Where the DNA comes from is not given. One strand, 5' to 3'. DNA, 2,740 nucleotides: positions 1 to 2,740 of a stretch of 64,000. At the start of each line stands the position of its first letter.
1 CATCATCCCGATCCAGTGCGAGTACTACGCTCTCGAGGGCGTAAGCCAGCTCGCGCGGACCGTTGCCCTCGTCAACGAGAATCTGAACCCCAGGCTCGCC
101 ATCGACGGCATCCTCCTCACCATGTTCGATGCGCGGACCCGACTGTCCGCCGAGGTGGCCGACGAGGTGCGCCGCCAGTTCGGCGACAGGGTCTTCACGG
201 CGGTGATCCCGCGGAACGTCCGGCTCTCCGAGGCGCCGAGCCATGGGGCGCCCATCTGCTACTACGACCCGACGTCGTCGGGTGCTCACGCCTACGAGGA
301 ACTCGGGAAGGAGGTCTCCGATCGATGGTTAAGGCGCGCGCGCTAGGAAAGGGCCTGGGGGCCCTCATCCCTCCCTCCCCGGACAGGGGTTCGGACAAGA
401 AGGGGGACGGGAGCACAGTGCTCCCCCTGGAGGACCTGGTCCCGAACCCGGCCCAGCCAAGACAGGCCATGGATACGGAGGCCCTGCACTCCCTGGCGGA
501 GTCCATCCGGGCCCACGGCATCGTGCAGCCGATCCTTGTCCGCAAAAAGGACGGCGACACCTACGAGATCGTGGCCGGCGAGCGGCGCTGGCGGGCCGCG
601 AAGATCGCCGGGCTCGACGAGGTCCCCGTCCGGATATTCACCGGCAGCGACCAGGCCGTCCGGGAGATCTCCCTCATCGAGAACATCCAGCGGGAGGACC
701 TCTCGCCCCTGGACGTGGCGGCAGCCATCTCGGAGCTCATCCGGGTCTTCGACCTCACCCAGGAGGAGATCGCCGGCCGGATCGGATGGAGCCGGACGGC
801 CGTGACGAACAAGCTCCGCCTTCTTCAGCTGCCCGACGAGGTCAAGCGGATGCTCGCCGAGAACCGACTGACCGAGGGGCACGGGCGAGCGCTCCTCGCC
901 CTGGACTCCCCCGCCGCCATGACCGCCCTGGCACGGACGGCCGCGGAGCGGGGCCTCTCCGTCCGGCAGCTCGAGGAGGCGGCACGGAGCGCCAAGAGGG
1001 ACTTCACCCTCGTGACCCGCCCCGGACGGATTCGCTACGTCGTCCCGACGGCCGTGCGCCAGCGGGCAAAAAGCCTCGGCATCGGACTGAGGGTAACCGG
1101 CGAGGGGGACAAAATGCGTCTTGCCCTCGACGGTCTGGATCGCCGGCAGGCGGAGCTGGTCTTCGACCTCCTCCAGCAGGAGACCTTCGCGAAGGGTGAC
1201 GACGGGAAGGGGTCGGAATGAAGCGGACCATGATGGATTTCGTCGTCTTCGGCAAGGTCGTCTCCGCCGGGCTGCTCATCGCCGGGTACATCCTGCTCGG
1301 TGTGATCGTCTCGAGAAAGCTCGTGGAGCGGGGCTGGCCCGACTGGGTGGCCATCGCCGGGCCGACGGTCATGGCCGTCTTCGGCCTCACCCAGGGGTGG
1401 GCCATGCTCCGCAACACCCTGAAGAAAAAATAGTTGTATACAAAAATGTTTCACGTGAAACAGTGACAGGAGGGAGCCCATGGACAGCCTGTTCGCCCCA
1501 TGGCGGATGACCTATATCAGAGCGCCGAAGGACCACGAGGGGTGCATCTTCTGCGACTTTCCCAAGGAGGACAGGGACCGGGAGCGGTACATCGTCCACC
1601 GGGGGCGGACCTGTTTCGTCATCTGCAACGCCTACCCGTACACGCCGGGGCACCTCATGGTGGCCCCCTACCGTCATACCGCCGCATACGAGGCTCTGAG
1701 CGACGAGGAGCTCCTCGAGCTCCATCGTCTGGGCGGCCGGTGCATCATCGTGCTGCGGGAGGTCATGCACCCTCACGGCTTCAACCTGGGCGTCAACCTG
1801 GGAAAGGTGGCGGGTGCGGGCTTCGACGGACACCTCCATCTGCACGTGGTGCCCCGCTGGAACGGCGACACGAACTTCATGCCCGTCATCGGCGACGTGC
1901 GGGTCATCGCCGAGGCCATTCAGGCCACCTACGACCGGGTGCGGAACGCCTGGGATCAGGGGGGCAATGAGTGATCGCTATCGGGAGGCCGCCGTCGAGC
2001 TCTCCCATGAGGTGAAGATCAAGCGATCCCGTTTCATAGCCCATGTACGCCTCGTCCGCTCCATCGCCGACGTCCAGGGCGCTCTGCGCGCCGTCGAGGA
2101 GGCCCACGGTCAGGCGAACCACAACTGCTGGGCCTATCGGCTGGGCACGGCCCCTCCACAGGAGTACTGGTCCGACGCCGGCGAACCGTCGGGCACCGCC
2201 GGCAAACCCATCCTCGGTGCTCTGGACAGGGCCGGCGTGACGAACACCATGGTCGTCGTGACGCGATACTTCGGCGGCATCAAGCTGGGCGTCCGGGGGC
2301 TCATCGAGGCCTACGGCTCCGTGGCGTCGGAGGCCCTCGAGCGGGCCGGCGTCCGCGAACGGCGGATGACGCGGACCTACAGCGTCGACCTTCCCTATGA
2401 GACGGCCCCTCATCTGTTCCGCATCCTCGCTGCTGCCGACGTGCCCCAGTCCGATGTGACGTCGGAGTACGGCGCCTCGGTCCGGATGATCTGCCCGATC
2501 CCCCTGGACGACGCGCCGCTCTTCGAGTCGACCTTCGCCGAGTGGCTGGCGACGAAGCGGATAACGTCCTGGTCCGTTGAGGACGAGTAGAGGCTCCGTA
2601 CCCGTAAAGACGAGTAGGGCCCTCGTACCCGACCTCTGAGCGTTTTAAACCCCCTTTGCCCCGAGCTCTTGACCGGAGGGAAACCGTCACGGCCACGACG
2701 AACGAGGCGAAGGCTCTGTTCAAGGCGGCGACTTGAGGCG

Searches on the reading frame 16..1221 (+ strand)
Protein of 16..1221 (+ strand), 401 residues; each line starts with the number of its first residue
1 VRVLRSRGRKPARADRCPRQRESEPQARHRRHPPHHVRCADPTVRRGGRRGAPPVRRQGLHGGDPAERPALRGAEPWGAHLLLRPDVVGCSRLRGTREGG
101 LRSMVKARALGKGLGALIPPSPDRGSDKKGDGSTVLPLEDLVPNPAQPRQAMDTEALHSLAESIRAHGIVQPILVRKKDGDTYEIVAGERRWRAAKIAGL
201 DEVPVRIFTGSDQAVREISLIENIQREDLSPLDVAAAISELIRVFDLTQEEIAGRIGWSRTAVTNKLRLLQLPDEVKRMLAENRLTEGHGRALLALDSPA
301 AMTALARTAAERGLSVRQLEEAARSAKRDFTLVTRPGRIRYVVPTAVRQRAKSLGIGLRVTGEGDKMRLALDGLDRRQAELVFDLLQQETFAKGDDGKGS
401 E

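Call 10: search_protein_families(library=pfam, proteins=[window:16-1221:+], max_evalue=0.001)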
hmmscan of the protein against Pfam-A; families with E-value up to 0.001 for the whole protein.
window:16-1221:+ (401 aa): 2 families
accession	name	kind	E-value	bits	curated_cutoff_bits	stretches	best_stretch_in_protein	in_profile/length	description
PF17762.8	HTH_ParB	-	8.8e-34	116.2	22.6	1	227-327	1-101/102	ParB HTH domain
PF02195.25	ParB_N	-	1.3e-32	112.2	26.3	1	136-225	6-95/95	ParB N-terminal domain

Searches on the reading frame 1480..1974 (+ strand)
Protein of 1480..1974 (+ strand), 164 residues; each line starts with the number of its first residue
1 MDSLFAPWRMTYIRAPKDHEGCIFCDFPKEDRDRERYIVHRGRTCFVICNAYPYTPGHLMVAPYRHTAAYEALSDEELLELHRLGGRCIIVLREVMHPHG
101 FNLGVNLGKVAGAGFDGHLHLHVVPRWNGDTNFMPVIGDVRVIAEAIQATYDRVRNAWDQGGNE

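Call 10: search_protein_families(library=pfam, proteins=[window:1480-1974:+], max_evalue=0.001)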
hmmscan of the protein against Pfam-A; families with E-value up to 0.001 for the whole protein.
window:1480-1974:+ (164 aa): 2 families
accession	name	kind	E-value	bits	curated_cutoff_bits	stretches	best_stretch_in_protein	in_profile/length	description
PF01230.28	HIT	-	1.7e-10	41.9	21.5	1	39-126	9-95/98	HIT domain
PF11969.13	DcpS_C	-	4.4e-05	24.4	24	1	22-124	2-100/114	Scavenger mRNA decapping enzyme C-term binding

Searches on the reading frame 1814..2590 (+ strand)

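Call 10: search_protein_families(library=pfam, proteins=[window:1814-2590:+], max_evalue=0.001)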
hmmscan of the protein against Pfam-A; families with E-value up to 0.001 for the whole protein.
window:1814-2590:+ (258 aa): 1 family
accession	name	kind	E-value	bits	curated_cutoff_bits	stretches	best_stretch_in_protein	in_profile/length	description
PF01205.25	UPF0029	-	8.4e-35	119.5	27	1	70-175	1-107/107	Uncharacterized protein family UPF0029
